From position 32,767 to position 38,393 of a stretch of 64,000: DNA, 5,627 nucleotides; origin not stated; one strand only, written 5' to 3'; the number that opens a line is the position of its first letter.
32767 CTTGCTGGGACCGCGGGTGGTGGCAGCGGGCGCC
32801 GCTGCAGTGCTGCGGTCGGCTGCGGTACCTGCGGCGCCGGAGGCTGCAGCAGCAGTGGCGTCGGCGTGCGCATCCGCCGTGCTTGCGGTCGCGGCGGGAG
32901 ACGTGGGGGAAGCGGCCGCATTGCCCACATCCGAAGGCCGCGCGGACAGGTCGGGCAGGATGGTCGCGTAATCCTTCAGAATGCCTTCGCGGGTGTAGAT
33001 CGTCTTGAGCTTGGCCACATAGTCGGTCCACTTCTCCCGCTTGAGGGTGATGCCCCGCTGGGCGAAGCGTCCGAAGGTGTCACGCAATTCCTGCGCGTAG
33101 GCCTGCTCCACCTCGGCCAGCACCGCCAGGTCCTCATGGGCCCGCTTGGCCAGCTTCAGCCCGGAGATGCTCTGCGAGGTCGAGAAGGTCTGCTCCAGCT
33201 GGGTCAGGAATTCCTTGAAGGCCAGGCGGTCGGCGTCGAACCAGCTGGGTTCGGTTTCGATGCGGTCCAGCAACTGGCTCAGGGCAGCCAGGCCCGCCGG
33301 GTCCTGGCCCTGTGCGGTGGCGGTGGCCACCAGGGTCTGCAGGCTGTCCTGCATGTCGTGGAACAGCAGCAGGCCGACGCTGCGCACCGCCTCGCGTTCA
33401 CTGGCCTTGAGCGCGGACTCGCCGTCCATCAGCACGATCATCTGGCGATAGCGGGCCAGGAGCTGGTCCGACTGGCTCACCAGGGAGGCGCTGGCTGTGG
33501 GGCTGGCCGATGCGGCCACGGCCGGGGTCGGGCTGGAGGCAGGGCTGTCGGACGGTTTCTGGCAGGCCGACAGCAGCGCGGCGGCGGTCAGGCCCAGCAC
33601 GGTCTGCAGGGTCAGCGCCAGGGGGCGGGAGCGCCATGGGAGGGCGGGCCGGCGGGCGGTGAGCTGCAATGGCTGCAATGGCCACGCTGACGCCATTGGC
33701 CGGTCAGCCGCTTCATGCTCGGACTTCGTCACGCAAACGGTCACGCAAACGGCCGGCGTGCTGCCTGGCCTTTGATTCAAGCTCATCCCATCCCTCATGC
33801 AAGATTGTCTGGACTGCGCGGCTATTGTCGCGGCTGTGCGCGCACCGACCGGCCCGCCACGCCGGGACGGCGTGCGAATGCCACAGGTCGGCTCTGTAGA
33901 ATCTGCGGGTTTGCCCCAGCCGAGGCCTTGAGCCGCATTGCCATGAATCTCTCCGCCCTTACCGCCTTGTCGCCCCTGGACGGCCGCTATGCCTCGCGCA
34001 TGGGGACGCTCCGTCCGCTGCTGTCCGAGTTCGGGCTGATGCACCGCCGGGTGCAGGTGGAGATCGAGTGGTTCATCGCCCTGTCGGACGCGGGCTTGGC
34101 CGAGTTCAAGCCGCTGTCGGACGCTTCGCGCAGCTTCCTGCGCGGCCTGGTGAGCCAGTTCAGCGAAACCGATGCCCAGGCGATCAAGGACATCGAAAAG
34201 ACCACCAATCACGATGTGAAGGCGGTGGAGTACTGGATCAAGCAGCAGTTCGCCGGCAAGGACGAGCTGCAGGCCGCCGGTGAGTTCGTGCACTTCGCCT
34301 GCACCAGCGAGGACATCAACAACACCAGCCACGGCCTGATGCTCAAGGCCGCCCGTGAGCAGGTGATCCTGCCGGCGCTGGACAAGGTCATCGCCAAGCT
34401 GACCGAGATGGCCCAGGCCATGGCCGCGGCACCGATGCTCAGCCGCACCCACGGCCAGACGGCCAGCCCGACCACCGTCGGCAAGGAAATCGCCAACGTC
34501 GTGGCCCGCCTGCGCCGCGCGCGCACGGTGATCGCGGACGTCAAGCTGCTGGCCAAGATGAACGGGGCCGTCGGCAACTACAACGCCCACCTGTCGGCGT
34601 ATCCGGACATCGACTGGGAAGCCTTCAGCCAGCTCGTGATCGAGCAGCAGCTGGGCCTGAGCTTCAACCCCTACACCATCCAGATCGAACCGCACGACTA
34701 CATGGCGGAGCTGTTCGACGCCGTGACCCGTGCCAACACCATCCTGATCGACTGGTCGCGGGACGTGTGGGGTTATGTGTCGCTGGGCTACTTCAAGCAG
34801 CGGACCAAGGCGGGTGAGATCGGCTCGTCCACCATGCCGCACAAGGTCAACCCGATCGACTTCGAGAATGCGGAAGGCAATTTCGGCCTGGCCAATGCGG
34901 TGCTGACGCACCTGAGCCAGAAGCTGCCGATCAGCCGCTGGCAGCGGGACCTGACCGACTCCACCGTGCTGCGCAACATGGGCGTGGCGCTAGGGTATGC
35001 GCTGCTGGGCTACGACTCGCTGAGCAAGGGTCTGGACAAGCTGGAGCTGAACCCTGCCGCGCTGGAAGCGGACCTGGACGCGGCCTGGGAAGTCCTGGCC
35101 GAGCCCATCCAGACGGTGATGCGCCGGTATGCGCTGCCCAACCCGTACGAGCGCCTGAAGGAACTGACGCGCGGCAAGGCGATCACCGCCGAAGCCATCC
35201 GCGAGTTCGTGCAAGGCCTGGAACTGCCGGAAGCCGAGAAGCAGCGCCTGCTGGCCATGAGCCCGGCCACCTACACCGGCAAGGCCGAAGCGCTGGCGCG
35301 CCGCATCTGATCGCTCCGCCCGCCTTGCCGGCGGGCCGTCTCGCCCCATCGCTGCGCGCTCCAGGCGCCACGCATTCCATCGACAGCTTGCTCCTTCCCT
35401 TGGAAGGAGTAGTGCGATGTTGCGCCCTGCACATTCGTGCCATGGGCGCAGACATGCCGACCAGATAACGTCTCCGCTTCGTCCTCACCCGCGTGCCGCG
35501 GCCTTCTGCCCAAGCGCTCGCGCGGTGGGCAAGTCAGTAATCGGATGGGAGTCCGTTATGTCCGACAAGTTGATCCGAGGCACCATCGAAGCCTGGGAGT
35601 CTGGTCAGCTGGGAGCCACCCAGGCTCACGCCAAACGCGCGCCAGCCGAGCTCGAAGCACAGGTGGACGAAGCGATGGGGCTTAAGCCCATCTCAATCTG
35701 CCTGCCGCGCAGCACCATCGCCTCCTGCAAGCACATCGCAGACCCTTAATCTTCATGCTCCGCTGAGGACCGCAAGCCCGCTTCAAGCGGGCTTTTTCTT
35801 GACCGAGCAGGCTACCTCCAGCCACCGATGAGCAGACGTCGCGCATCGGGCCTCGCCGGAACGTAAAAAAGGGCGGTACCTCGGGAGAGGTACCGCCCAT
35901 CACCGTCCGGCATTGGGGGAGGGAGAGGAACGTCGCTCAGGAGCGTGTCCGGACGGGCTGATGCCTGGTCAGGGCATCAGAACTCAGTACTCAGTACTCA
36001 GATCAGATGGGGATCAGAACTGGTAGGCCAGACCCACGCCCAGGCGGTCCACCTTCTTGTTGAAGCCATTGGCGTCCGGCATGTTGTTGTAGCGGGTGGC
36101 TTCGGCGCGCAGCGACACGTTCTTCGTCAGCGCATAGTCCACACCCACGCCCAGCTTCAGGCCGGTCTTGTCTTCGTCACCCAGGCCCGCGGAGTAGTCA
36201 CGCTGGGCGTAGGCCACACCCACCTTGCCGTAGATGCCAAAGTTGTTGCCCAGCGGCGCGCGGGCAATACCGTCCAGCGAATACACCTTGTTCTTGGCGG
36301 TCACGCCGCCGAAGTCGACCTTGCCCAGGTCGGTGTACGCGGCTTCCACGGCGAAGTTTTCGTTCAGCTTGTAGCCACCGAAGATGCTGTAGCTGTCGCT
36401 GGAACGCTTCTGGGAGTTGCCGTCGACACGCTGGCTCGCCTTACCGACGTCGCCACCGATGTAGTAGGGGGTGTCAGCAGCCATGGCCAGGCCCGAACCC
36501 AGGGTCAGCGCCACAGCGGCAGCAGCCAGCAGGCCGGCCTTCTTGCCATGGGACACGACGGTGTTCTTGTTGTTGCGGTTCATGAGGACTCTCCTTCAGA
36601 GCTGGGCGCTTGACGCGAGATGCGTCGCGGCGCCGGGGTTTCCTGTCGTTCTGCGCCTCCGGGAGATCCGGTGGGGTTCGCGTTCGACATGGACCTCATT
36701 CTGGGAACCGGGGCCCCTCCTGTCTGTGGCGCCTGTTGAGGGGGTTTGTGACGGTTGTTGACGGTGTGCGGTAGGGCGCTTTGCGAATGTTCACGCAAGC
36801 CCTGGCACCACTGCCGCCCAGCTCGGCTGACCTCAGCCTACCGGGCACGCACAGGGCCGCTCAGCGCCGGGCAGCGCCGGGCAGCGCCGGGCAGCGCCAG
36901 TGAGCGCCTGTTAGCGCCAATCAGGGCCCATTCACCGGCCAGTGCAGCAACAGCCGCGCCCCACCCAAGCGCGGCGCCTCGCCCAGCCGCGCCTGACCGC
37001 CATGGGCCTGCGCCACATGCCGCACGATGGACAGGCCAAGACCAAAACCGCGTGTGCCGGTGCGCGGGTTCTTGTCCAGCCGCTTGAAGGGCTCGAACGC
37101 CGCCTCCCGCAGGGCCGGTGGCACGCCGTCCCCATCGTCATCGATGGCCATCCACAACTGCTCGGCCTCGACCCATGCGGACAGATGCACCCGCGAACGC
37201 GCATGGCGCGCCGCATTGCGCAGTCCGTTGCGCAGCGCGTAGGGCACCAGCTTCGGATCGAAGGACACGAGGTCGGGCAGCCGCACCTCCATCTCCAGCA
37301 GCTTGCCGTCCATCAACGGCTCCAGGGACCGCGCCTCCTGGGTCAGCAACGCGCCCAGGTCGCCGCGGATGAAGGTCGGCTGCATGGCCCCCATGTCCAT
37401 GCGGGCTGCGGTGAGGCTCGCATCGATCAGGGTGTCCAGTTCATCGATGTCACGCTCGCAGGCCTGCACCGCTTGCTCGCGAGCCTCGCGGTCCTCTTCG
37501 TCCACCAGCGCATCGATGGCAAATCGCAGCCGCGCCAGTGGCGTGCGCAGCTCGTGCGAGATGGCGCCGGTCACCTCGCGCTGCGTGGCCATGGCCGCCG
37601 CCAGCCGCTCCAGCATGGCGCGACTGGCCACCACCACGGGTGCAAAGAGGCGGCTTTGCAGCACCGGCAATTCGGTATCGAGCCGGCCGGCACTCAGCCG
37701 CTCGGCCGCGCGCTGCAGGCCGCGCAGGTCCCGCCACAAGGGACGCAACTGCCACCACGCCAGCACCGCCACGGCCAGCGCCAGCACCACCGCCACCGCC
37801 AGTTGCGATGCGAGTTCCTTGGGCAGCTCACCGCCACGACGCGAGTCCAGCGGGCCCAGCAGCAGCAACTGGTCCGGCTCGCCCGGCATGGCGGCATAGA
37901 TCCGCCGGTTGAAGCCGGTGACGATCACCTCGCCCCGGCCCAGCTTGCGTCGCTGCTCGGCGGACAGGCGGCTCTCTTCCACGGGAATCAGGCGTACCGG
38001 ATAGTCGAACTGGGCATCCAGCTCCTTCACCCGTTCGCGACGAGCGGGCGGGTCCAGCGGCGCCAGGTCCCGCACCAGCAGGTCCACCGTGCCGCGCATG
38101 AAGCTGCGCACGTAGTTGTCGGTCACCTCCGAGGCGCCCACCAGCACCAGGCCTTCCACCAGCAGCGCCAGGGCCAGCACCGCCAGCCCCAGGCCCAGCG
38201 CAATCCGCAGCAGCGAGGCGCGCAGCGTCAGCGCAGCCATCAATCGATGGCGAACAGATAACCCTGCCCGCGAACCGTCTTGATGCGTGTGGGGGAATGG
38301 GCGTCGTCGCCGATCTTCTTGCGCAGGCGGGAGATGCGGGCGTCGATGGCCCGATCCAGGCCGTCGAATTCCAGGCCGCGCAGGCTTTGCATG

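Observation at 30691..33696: Lipoprotein fusing NodB polysaccharide deacetylase, C14 caspase domain and TPR repeats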

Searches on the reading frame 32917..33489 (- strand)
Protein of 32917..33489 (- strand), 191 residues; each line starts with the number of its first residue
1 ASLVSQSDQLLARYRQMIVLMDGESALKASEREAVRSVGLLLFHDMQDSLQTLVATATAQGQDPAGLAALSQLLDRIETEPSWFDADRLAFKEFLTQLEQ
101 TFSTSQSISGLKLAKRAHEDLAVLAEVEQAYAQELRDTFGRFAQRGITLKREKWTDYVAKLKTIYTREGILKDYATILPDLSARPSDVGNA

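Call 30: find_homologous_proteins(query=window:32917-33489:-, max_evalue=0.001)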
Query window:32917-33489:- (191 aa): 11 proteins with E <= 0.001 among 1342 candidates.
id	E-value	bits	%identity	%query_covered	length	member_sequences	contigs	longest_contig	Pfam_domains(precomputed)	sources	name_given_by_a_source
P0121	1.4e-63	232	64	90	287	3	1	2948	PF01522.27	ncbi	-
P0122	3.0e-63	231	66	87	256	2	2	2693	-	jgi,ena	jgi:hypothetical protein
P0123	3.3e-63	231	64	94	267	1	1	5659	-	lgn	-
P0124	1.7e-62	228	63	93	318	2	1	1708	PF01522.27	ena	-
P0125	2.7e-62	228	64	93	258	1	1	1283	-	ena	-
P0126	7.9e-60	220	79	74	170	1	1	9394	-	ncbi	ncbi:polysaccharide deacetylase, partial [Mitsuaria sp. TWR114]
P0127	1.6e-55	205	64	85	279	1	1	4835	PF01522.27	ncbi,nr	ncbi:MAG TPA: polysaccharide deacetylase family protein [Burkholderiaceae bacterium]|nr:polysacchari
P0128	3.1e-44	169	72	59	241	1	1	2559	PF01522.27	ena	-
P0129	3.0e-33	133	68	51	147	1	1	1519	-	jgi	-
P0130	9.0e-26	109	56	54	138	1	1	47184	-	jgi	jgi:hypothetical protein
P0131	1.7e-17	82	98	24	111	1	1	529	-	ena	-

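Call 55: predict_structure(alignment_id=A3)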
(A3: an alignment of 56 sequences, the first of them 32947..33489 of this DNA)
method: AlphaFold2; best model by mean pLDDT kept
length: 181 residues; sequences in the alignment: 56
mean_pLDDT: 90.4   pTM: 0.86
mean pLDDT of the five models: 90.4, 89.7, 89.6, 89.5, 89.3
residues with pLDDT >= 90: 145; 70-90: 22; 50-70: 6; < 50: 8
segments of 3 or more residues with pLDDT < 50: 144-151
pLDDT, mean of each block of 10 residues (from residue 1): 95 97 96 95 97 97 95 95 94 98 96 96 90 82 43 84 97 85 56
secondary structure, 60 per line:
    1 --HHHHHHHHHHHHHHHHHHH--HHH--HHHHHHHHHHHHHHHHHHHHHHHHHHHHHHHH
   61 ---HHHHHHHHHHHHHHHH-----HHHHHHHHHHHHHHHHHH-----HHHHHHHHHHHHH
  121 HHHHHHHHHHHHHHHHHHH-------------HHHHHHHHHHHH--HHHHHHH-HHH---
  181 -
elements in order: H3-21 H29-60 H64-79 H85-102 H108-139 H153-164 H167-173

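Call 58: search_protein_families(library=pfam, proteins=[window:32947-33489:-], max_evalue=10)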
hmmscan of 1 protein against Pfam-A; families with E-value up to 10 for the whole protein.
window:32947-33489:- (181 aa): 2 families
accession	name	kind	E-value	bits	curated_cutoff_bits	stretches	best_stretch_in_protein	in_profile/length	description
PF23921.1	DUF7260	-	0.0072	16.2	27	1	70-136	3-74/242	Domain of unknown function (DUF7260)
PF18321.7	3HCDH_RFF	-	0.074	13.9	23.6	1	19-83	2-64/69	3-hydroxybutyryl-CoA dehydrogenase reduced Rossmann-fold domain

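Call 61: fold_search(model_id=the predicted structure, library=pdb)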
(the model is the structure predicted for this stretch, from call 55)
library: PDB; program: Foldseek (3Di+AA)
matches with E <= 10: 328; with E <= 0.001: 0
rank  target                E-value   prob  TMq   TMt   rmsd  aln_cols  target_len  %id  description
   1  5m4y_E                1.7e-01  0.69  0.32  0.32  20.5       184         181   11  Crystal structure of the Sec3/Sso2 complex at 2.20 angstrom resolution (released 2017-02-08)
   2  5lg4_A                3.7e-01  0.47  0.31  0.30  17.7       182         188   13  Crystal structure of the Sec3/Sso2 complex at 2.9 angstrom resolution (released 2017-02-08)
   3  6tbl_B                5.5e-01  0.57  0.30  0.42  14.5       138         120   17  Crystal structure of MMS19(CTD)-CIAO1-CIAO2B CIA targeting complex (released 2020-07-29)
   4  6fs2_B                5.8e-01  0.12  0.18  0.21  15.4       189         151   13  MCL1 in complex with indole acid ligand (released 2018-12-26)
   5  2h7o                  8.2e-01  0.20  0.29  0.22  21.6       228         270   14  Crystal structure of the Rho-GTPase binding domain of YpkA (released 2006-09-19)
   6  6xz6_A                8.6e-01  0.14  0.24  0.21  18.9       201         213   11  Structure of the trypanosome brucei factor H receptor bound to domain D5 of bovine factor H (released 2020-03-25)
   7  6ybg_B                8.6e-01  0.08  0.16  0.18  15.5       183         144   12  Structure of Mcl-1 in complex with compound 2g (released 2020-11-18)
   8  7dvq_K                9.5e-01  0.33  0.32  0.31  14.8       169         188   13  Cryo-EM Structure of the Activated Human Minor Spliceosome (minor Bact Complex) (released 2021-03-31)
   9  6tbl_A                1.0e+00  0.38  0.29  0.41  14.9       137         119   18  Crystal structure of MMS19(CTD)-CIAO1-CIAO2B CIA targeting complex (released 2020-07-29)
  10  7amt_A                1.1e+00  0.05  0.15  0.15  19.7       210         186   10  Structure of LuxR with DNA (activation) (released 2021-03-31)
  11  9esh_c                1.2e+00  0.12  0.25  0.22  20.6       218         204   10  Structure of a B-state intermediate committed to discard (Bd-I state) (released 2024-12-25)
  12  5vkc_A                1.2e+00  0.08  0.16  0.19  15.7       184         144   13  Crystal structure of MCL-1 in complex with a BIM competitive inhibitor (released 2017-05-03)
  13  2ib0_B                1.2e+00  0.28  0.25  0.33  15.4       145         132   14  Crystal structure of a conserved hypothetical protein, rv2844, from Mycobacterium tuberculosis (released 2006-09-26)
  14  4tx5_A                1.2e+00  0.14  0.23  0.23  14.2       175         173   11  Crystal structure of Smac-DIABLO (in space group P65) (released 2015-07-15)
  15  6qb6_A                1.2e+00  0.07  0.17  0.18  15.4       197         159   14  Mcl1 in complex with a Fab (released 2019-11-06)
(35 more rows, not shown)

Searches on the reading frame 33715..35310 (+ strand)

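Call 10: search_protein_families(library=pfam, proteins=[window:33715-35310:+], max_evalue=0.001)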
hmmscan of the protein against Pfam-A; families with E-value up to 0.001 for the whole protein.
window:33715-35310:+ (531 aa): 2 families
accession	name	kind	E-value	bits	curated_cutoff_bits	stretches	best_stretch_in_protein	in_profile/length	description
PF00206.25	Lyase_1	-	2.8e-54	185.1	27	1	107-388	18-305/312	Lyase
PF08328.16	ASL_C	-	5.7e-51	171.9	35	1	407-521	1-115/115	Adenylosuccinate lyase C-terminal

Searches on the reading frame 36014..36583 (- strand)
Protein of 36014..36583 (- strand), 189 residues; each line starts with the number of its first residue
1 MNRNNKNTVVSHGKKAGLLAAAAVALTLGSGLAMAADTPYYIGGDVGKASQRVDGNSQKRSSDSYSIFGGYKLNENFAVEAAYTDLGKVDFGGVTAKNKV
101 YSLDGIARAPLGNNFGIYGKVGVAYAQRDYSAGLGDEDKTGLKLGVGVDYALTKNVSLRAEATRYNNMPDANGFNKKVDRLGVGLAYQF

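Call 10: search_protein_families(library=pfam, proteins=[window:36014-36583:-], max_evalue=0.001)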
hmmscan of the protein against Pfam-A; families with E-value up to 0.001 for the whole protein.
window:36014-36583:- (189 aa): 5 families
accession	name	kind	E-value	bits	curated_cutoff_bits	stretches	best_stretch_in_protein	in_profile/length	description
PF13505.12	OMP_b-brl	-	2.2e-24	87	28.7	1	22-189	2-175/175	Outer membrane protein beta-barrel domain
PF01389.23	OmpA_membrane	-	2.7e-20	73.3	21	1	37-189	3-176/180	OmpA-like transmembrane domain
PF10082.15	BBP2_2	-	1.2e-06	28.1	23.7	1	118-189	309-378/378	Putative beta-barrel porin 2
PF07642.17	BBP2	-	3.6e-05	23.6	26.2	1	46-188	192-338/339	Putative beta-barrel porin-2, OmpL-like. bbp2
PF13609.12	Porin_4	-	0.00025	21.4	27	1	36-167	195-307/310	Gram-negative porin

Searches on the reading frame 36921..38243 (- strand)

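Call 10: search_protein_families(library=pfam, proteins=[window:36921-38243:-], max_evalue=0.001)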
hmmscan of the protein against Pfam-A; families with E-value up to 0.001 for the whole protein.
window:36921-38243:- (440 aa): 2 families
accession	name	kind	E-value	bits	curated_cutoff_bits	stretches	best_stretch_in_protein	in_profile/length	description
PF02518.31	HATPase_c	-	8.2e-17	62.1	26.4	1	333-437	6-109/111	Histidine kinase-, DNA gyrase B-, and HSP90-like ATPase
PF00512.31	HisKA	-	2e-12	47.4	26.9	1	221-284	2-65/66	His Kinase A (phospho-acceptor) domain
